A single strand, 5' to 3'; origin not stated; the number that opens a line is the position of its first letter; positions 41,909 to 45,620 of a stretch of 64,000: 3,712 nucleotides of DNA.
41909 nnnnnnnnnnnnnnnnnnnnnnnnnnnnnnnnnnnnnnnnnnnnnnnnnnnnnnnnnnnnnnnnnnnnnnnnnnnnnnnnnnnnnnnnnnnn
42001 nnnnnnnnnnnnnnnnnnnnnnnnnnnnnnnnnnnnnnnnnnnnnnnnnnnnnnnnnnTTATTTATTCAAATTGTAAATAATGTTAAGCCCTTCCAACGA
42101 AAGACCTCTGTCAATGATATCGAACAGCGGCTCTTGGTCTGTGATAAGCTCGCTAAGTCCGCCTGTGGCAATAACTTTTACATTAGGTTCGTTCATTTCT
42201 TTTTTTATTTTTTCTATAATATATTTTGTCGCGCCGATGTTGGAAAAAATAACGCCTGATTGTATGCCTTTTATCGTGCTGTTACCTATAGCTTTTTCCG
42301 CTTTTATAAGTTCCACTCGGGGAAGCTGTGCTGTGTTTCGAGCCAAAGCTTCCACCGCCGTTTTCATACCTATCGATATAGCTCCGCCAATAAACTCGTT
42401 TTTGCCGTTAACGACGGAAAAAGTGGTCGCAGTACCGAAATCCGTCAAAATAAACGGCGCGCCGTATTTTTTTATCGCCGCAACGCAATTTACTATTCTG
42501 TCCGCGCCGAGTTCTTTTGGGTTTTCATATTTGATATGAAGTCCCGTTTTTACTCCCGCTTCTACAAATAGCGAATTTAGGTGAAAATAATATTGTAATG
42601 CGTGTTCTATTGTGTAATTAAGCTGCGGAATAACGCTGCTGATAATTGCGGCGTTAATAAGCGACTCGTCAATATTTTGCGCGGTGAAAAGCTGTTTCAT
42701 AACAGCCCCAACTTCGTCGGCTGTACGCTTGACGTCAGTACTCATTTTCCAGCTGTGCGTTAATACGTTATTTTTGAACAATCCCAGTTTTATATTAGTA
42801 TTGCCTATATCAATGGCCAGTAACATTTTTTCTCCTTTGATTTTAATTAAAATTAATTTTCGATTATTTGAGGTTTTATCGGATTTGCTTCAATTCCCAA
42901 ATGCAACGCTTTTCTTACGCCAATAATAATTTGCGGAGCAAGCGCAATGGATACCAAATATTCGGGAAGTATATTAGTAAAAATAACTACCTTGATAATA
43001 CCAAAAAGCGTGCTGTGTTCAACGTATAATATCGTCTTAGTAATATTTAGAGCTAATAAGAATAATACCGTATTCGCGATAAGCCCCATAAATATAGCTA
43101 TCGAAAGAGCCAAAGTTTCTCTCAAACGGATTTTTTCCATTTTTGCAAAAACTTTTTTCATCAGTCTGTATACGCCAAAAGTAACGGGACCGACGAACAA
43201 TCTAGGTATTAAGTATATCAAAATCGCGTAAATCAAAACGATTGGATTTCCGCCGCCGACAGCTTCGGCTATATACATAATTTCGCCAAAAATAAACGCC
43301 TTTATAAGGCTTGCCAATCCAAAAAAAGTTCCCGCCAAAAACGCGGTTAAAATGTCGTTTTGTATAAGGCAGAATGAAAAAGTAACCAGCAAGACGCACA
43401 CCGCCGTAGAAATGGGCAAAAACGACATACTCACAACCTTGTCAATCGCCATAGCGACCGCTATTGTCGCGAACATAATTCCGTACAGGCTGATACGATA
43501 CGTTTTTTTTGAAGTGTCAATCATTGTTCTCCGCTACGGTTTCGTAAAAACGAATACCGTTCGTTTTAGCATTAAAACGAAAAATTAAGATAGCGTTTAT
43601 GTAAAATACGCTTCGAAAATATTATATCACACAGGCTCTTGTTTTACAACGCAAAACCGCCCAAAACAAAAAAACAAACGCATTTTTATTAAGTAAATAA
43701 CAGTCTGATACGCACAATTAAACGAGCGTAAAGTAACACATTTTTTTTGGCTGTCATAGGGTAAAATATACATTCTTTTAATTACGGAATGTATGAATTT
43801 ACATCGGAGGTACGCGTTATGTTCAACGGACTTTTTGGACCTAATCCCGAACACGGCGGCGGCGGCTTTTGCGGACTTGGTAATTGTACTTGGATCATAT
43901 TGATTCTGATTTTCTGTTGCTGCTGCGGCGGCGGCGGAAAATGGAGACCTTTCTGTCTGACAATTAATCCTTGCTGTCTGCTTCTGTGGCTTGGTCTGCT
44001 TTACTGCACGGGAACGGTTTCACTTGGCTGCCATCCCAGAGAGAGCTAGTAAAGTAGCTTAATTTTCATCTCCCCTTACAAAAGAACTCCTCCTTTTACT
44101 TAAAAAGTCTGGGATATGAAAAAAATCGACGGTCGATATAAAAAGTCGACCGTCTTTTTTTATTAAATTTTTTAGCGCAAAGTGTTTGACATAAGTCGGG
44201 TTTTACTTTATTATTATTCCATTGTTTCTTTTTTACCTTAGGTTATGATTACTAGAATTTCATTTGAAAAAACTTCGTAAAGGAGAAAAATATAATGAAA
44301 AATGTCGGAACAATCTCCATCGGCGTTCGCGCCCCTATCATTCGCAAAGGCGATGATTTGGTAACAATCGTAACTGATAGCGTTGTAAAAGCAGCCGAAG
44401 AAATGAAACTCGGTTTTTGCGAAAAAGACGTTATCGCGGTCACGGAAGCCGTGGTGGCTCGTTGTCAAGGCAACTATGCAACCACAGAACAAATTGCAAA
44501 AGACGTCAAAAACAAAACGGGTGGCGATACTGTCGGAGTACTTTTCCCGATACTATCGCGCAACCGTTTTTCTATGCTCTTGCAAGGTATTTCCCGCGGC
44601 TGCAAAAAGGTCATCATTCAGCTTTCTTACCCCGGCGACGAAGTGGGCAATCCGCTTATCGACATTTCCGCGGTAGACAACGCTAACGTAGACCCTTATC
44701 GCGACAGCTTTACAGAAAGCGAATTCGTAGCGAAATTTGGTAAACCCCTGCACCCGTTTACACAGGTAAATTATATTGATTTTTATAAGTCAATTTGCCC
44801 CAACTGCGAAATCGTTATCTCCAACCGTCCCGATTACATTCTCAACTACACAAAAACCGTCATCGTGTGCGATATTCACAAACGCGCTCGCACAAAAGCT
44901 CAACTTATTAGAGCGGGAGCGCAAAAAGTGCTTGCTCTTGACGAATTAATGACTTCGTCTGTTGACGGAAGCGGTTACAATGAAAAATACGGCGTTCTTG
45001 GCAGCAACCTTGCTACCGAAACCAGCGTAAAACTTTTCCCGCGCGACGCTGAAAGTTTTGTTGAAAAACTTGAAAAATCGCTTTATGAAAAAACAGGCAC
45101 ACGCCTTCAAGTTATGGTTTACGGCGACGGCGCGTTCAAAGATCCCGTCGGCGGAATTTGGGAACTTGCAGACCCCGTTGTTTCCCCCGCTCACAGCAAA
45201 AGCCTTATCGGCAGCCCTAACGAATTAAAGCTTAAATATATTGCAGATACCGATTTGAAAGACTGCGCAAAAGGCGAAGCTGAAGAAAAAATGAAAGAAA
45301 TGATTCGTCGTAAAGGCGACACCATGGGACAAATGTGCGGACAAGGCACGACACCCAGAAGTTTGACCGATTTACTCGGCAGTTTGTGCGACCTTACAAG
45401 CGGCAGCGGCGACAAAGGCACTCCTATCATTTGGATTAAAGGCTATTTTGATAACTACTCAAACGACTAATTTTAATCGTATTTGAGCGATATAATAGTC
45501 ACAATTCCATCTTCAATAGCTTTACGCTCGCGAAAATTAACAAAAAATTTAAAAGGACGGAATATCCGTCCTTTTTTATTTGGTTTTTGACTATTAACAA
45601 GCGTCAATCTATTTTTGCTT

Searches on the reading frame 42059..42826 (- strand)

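Call 69: search_protein_families(library=pfam, proteins=[window:42059-42826:-], max_evalue=0.0001)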
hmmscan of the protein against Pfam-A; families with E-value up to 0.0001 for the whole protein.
window:42059-42826:- (255 aa): 1 family
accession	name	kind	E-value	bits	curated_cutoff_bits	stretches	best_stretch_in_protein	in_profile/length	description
PF03309.20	Pan_kinase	-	1.5e-67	227.9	24.7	1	2-205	1-204/205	Type III pantothenate kinase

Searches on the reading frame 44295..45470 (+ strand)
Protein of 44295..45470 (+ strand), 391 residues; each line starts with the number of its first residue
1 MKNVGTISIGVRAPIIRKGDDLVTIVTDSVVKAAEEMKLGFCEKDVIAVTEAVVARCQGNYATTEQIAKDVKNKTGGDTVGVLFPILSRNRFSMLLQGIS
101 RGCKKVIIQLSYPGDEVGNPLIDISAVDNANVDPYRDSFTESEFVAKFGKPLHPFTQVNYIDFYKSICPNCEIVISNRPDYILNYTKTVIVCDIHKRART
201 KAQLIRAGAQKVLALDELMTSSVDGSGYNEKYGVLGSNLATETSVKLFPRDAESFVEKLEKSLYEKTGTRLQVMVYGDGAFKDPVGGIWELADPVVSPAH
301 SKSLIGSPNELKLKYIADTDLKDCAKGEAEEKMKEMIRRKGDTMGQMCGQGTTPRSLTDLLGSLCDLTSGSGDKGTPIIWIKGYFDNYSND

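Call 69: search_protein_families(library=pfam, proteins=[window:44295-45470:+], max_evalue=0.0001)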
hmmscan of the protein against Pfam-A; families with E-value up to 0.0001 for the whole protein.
window:44295-45470:+ (391 aa): 1 family
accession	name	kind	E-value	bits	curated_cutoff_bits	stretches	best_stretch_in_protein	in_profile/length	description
PF01996.21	F420_ligase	-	3.5e-49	167.7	25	1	10-383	1-218/218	F420-0:Gamma-glutamyl ligase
